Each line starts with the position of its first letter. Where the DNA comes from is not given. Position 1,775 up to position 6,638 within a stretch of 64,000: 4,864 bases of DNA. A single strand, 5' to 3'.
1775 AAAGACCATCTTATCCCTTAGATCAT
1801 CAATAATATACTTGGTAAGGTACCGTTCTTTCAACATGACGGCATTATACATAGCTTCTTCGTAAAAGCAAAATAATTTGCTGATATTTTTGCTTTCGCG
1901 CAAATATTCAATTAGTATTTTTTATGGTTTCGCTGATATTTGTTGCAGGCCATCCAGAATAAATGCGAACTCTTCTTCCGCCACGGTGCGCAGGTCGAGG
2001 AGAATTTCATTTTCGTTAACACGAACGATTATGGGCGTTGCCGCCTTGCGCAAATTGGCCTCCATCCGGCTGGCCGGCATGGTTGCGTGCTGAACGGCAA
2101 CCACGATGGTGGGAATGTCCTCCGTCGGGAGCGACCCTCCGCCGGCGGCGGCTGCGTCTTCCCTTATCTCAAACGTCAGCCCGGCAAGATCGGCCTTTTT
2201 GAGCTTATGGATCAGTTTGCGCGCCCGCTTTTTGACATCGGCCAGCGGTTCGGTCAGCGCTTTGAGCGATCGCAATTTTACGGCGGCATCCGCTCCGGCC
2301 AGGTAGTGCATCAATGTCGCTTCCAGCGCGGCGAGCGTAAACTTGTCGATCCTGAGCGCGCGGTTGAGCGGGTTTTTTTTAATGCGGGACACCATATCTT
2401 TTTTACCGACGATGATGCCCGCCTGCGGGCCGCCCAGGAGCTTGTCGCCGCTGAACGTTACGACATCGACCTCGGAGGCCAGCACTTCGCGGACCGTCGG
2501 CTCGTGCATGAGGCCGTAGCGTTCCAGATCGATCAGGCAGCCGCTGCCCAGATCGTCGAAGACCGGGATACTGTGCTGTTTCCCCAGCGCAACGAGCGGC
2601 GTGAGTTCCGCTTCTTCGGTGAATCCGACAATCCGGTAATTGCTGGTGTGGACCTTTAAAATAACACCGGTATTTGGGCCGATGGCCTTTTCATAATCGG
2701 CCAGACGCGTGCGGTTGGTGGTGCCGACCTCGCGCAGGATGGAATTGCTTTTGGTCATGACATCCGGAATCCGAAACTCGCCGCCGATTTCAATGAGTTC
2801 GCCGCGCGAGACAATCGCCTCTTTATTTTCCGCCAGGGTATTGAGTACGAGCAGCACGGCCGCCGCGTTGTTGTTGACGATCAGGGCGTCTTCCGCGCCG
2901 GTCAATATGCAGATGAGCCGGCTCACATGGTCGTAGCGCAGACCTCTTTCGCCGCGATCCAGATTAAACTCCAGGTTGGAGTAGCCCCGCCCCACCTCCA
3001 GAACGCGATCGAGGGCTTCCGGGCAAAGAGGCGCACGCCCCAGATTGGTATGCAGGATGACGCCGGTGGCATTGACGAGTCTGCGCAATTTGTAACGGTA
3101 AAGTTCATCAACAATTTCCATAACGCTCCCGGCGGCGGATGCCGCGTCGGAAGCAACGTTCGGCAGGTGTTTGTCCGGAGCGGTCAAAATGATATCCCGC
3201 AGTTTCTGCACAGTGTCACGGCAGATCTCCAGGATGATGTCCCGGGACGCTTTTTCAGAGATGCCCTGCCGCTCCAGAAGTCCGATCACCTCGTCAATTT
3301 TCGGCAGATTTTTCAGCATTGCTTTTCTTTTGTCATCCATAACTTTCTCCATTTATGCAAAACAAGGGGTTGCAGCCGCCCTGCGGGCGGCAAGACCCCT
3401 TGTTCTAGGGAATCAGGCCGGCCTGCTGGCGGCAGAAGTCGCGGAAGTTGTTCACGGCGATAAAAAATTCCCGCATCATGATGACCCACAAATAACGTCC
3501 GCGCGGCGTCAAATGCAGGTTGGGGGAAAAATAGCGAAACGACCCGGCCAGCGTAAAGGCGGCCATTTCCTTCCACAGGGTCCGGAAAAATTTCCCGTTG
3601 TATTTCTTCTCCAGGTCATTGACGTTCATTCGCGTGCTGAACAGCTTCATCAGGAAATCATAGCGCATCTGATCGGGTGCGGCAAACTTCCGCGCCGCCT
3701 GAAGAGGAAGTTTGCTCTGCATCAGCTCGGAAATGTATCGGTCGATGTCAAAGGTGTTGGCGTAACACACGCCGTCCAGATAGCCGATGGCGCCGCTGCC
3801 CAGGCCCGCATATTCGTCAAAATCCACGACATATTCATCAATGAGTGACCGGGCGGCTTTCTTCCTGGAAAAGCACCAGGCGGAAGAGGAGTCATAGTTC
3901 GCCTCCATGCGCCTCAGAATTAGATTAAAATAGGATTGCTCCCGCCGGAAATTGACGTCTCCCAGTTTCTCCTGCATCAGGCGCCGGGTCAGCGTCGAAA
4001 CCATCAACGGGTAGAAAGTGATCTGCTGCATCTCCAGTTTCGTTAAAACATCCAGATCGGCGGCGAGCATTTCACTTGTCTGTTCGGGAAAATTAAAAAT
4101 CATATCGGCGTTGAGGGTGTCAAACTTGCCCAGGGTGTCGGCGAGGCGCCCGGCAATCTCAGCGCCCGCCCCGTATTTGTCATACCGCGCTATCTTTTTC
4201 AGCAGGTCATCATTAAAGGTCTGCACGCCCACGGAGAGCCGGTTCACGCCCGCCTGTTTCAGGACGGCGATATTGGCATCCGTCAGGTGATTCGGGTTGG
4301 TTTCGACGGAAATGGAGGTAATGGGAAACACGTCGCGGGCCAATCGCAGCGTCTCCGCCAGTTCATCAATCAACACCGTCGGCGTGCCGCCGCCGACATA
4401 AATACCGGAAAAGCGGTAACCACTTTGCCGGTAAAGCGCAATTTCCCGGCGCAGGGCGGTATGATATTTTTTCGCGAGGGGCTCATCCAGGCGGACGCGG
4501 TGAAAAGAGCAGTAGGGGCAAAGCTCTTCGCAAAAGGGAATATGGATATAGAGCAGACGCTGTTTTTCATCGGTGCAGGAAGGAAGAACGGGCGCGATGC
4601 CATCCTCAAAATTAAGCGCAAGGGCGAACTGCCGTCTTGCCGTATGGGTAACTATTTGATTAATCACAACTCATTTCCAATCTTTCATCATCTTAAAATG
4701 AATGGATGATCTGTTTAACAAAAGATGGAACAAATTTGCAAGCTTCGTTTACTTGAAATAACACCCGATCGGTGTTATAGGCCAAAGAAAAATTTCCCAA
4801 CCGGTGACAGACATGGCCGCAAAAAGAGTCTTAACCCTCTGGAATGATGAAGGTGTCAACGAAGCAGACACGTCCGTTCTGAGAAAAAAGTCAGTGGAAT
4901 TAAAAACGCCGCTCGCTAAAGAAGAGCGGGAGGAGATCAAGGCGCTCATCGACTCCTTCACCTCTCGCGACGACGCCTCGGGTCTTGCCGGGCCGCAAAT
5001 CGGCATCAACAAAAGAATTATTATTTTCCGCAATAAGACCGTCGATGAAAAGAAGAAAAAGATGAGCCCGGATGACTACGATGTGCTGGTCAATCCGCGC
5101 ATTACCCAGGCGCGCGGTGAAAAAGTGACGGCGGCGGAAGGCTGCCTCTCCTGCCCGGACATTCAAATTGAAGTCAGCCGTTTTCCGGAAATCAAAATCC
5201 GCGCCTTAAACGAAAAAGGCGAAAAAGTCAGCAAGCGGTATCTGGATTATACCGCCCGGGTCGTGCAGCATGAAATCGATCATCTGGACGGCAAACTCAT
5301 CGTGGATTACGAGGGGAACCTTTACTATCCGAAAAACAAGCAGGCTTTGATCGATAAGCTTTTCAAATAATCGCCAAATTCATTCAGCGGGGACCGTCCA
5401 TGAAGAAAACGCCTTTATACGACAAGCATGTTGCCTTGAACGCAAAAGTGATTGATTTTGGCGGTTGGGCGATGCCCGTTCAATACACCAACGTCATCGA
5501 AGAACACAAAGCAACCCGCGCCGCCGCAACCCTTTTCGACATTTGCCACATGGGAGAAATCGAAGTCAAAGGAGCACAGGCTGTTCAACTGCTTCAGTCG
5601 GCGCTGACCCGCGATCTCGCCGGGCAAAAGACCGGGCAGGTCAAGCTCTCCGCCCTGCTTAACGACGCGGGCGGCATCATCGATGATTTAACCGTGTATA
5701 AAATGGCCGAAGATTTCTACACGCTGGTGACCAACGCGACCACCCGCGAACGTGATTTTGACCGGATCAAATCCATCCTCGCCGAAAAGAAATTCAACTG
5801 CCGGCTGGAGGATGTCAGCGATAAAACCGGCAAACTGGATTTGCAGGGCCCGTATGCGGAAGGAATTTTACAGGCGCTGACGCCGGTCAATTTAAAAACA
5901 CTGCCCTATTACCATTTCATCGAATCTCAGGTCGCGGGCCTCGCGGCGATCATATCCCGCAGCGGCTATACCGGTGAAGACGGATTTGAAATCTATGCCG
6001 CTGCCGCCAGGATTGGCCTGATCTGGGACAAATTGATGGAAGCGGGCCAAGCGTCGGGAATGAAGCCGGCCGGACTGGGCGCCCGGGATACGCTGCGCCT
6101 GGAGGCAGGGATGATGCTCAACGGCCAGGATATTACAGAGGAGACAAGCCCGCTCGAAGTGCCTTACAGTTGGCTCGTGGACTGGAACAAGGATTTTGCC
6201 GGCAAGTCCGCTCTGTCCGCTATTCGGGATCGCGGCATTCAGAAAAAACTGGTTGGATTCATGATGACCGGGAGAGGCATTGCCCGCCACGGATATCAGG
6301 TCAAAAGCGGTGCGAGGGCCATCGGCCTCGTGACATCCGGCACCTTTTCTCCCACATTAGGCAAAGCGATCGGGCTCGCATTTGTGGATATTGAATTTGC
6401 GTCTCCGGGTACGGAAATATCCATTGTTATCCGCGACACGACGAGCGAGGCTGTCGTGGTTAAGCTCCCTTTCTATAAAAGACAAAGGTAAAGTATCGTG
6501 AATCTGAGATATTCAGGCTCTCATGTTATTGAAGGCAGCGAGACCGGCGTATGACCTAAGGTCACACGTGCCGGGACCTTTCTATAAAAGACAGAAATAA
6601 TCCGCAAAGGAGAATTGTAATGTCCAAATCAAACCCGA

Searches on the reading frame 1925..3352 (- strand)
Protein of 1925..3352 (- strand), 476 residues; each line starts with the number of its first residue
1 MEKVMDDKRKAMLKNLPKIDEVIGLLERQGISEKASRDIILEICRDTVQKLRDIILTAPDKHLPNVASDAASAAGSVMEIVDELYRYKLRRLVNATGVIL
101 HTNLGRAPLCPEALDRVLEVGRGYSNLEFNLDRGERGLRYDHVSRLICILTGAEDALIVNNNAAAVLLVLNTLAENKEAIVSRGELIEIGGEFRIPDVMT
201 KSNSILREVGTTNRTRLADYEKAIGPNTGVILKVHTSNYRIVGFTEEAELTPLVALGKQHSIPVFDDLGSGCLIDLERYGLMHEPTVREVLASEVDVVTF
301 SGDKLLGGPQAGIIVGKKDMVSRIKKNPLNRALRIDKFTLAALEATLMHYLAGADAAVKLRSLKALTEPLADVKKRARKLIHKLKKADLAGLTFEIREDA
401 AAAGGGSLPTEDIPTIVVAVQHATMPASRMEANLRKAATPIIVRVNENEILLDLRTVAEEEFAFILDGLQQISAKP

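Call 65: search_protein_families(library=ncbifam, proteins=[window:1925-3352:-], max_evalue=1e-20)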
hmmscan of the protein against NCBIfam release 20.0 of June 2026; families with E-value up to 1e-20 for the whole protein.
window:1925-3352:- (476 aa): 1 family
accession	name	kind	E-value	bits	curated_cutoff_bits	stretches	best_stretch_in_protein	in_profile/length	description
TIGR00474.1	selA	equivalog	7.2e-180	598.7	267.9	1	13-470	1-454/455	L-seryl-tRNA(Sec) selenium transferase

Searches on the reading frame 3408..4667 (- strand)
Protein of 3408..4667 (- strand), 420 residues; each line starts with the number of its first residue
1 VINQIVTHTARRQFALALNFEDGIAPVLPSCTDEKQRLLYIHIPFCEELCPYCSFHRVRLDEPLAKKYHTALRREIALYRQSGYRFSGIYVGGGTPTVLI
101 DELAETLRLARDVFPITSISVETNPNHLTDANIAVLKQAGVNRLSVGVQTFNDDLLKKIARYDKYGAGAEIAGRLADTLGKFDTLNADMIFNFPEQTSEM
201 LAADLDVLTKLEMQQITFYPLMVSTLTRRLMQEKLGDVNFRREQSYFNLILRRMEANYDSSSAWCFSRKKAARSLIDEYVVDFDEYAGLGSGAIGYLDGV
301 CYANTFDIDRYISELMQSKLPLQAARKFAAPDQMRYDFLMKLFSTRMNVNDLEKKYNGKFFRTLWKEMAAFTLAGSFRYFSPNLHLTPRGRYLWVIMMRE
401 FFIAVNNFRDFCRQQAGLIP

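Call 65: search_protein_families(library=ncbifam, proteins=[window:3408-4667:-], max_evalue=1e-20)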
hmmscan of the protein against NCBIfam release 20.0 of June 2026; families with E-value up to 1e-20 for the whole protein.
window:3408-4667:- (420 aa): 8 families
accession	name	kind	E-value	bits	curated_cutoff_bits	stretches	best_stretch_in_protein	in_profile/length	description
NF006385.0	PRK08629.1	equivalog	1.2e-146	489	355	1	5-416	21-428/439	coproporphyrinogen III oxidase family protein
TIGR04107.1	rSAM_HutW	equivalog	3.2e-50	171.2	400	1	33-402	36-415/419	heme anaerobic degradation radical SAM methyltransferase ChuW/HutW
NF006067.1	PRK08208.1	equivalog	3.5e-48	164.6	380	1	32-390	31-403/427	STM4012 family radical SAM protein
TIGR00539.1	hemN_rel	equivalog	4.7e-43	147.7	205.4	1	39-345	3-312/361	radical SAM family heme chaperone HemW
TIGR00538.1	hemN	equivalog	1.1e-35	123.4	324.95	1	38-399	51-436/454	oxygen-independent coproporphyrinogen III oxidase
NF004567.0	PRK05904.1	equivalog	2.9e-33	115.5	355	1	33-311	3-281/353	coproporphyrinogen III oxidase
TIGR03994.1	rSAM_HemZ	equivalog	3e-31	108.9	321.4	1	11-229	59-284/401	coproporphyrinogen dehydrogenase HemZ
NF006064.0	PRK08207.2-2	equivalog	7.7e-26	91.1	504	1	31-233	139-349/465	coproporphyrinogen III oxidase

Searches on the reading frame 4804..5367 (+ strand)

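Call 65: search_protein_families(library=ncbifam, proteins=[window:4804-5367:+], max_evalue=1e-20)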
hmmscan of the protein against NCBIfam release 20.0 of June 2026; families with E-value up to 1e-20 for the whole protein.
window:4804-5367:+ (188 aa): 2 families
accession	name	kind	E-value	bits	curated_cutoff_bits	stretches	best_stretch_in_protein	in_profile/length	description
NF001159.1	PRK00150.1-3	subfamily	4.8e-35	120.5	125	1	23-169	10-149/167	peptide deformylase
TIGR00079.1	pept_deformyl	equivalog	6.1e-30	103.9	103.95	1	37-179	22-156/161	peptide deformylase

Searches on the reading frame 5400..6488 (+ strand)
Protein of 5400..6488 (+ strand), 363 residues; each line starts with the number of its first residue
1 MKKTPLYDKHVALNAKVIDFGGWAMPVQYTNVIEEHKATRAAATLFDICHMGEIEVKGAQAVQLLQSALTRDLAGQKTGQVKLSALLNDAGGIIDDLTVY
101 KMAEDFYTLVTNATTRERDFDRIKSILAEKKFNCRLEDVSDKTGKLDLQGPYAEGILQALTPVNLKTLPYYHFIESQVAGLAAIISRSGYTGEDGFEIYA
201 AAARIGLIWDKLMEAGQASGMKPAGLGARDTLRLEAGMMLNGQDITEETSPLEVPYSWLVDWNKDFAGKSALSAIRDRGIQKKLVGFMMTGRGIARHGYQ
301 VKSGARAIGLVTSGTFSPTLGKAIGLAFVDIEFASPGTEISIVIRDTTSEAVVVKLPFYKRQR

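Call 65: search_protein_families(library=ncbifam, proteins=[window:5400-6488:+], max_evalue=1e-20)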
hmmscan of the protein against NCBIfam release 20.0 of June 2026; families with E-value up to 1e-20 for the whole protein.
window:5400-6488:+ (363 aa): 7 families
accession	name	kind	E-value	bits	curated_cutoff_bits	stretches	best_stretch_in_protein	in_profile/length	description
NF001567.0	PRK00389.1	subfamily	3.3e-128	427.6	300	1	1-362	3-356/359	glycine cleavage system aminomethyltransferase GcvT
TIGR00528.1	gcvT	equivalog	7.8e-114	380.3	235.85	1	2-361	2-362/362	glycine cleavage system aminomethyltransferase GcvT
NF010093.0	PRK13579.1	equivalog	2.2e-89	299.9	459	1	1-361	9-366/371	glycine cleavage system aminomethyltransferase GcvT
NF053776.1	TmaoDeMthMsil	equivalog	6.4e-68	230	1100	1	2-362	386-757/763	trimethylamine N-oxide demethylase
TIGR01372.1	soxA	subfamily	1.8e-45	155.1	1164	1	2-360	608-988/996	sarcosine oxidase subunit alpha family protein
NF009133.0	PRK12486.1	equivalog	8.8e-40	136.7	410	1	25-356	37-366/369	dimethylsulfoniopropionate demethylase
NF047633.1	SyrngDmethDesA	equivalog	1.1e-23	83.5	800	0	25-238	29-249/453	syringate O-demethylase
